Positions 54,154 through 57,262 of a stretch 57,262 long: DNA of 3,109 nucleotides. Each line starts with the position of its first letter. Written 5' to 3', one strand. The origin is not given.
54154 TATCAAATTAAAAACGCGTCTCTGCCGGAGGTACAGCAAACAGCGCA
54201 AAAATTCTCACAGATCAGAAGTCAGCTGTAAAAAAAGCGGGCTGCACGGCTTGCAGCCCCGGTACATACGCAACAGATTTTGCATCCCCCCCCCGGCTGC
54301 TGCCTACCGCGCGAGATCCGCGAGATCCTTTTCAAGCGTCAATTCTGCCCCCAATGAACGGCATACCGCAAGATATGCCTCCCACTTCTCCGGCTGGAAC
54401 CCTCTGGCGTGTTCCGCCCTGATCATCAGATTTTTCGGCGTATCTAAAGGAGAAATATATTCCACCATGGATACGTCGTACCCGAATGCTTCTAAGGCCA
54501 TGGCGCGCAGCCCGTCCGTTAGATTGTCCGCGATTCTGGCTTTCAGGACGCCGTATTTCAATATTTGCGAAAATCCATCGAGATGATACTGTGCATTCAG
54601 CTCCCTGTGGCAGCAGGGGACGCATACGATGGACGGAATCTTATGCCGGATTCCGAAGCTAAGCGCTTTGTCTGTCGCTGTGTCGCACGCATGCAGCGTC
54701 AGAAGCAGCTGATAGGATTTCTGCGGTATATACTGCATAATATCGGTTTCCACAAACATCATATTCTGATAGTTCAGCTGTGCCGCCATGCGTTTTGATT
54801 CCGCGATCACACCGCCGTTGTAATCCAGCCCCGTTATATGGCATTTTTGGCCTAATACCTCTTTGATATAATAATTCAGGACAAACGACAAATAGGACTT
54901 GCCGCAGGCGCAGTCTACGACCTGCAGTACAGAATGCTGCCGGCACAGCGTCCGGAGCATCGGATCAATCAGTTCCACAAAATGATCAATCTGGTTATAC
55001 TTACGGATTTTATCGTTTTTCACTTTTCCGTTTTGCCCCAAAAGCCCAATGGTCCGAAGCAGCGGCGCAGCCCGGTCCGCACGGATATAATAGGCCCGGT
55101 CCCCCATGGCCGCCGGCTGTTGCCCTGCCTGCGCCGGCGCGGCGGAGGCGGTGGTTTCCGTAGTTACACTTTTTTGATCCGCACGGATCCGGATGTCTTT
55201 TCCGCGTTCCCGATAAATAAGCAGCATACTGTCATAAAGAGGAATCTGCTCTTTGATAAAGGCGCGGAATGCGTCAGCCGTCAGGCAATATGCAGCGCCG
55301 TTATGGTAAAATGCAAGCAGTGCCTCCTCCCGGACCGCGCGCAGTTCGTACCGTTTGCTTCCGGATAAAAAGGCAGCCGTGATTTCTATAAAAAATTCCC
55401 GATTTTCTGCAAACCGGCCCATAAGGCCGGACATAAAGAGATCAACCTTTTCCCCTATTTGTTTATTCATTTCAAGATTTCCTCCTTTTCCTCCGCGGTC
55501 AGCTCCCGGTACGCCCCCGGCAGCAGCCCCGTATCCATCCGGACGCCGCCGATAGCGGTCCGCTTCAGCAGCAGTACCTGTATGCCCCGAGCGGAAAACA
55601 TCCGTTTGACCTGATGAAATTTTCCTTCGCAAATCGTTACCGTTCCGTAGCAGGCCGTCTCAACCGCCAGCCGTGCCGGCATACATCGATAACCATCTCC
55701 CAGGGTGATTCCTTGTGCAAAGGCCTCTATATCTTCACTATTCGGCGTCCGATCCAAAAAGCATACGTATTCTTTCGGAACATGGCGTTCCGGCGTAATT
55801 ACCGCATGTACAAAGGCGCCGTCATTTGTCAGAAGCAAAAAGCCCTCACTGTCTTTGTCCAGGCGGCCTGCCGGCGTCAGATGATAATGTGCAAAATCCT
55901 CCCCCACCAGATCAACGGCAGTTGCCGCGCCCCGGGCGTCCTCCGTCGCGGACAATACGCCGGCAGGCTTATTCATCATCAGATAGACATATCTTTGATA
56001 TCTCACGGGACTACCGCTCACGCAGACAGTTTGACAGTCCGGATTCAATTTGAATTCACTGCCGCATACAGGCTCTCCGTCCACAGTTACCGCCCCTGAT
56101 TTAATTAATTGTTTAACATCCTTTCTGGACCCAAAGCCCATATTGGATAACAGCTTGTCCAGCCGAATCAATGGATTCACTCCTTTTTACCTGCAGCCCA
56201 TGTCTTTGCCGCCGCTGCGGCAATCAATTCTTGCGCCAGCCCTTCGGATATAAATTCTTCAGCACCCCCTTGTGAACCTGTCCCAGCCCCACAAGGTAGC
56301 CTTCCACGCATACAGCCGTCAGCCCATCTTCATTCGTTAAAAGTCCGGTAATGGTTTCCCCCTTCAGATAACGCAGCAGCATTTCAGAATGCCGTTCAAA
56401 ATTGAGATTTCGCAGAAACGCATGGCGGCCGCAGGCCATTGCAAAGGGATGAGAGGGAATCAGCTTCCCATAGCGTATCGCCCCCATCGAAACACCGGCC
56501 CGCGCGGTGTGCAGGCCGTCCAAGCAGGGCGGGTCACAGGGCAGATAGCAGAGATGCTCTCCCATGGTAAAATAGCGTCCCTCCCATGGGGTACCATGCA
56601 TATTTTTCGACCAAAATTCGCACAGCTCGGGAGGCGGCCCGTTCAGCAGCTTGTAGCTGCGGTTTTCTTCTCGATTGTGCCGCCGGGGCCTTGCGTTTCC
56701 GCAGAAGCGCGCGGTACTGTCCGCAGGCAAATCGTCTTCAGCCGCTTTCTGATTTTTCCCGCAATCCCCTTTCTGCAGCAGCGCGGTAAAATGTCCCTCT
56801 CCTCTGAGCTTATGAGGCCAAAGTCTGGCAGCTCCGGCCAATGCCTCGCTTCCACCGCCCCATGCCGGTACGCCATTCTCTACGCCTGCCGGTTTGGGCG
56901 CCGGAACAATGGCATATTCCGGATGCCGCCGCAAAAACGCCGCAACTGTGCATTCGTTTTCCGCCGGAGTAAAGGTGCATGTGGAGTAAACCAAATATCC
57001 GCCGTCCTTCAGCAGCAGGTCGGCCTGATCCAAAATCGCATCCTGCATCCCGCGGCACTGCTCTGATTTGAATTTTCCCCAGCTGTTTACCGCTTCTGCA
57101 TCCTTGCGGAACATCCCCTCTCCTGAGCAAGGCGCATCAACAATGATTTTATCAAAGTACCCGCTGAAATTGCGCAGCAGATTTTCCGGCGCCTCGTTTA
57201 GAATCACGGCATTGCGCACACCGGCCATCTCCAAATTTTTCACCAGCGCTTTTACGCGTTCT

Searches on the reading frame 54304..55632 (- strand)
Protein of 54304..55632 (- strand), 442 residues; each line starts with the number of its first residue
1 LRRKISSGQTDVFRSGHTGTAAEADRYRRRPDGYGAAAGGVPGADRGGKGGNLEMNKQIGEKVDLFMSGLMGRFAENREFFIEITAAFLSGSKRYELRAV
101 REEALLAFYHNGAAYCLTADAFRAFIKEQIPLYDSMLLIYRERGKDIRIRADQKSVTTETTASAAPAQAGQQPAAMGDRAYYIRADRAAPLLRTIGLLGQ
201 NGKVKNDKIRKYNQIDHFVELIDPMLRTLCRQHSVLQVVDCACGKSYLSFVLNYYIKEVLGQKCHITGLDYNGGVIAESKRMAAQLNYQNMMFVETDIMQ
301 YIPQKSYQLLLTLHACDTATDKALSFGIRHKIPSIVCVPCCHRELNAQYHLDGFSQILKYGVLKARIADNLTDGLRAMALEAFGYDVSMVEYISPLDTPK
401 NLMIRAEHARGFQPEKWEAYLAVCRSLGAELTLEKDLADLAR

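Call 78: search_protein_families(library=pfam, proteins=[window:54304-55632:-], max_evalue=0.001)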
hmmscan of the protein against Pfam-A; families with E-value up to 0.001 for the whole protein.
window:54304-55632:- (442 aa): 3 families
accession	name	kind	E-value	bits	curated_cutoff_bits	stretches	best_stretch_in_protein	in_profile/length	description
PF13679.12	Methyltransf_32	-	2.5e-40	138.2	27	1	210-348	1-143/143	Methyltransferase domain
PF13847.12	Methyltransf_31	-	2.1e-12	47.4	27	1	234-325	3-93/145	Methyltransferase domain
PF13649.12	Methyltransf_25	-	0.00027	22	27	1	238-317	1-75/97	Methyltransferase domain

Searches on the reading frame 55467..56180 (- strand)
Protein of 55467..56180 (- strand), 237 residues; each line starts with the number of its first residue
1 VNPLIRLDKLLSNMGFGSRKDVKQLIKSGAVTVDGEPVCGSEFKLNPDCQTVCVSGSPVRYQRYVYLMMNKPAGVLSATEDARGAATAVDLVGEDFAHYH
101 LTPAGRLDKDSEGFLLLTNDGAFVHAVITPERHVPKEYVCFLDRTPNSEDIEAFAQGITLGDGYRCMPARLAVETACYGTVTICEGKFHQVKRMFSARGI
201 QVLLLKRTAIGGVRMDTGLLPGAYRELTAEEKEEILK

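Call 78: search_protein_families(library=pfam, proteins=[window:55467-56180:-], max_evalue=0.001)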
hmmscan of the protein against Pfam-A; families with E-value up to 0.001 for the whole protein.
window:55467-56180:- (237 aa): 2 families
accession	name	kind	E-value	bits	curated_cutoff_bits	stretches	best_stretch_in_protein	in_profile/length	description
PF00849.27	PseudoU_synth_2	-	9.2e-17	62.1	26.8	1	66-197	2-152/152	RNA pseudouridylate synthase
PF01479.30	S4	-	3.1e-10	40.1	22.8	1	6-38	2-35/48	S4 domain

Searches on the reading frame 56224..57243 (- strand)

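Call 78: search_protein_families(library=pfam, proteins=[window:56224-57243:-], max_evalue=0.001)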
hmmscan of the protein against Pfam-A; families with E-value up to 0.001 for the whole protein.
window:56224-57243:- (339 aa): 3 families
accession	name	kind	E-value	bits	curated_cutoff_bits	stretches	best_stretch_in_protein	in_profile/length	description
PF01189.24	Methyltr_RsmB-F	-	1.1e-25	90.9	27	1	2-157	51-199/199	16S rRNA methyltransferase RsmB/F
PF13636.12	Methyltranf_PUA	-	9.1e-15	54.9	27.6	1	290-338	2-49/49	RNA-binding PUA-like domain of methyltransferase RsmF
PF17126.11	RsmF_methylt_CI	-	9.3e-12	45.2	27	1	210-270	2-60/61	RsmF rRNA methyltransferase first C-terminal domain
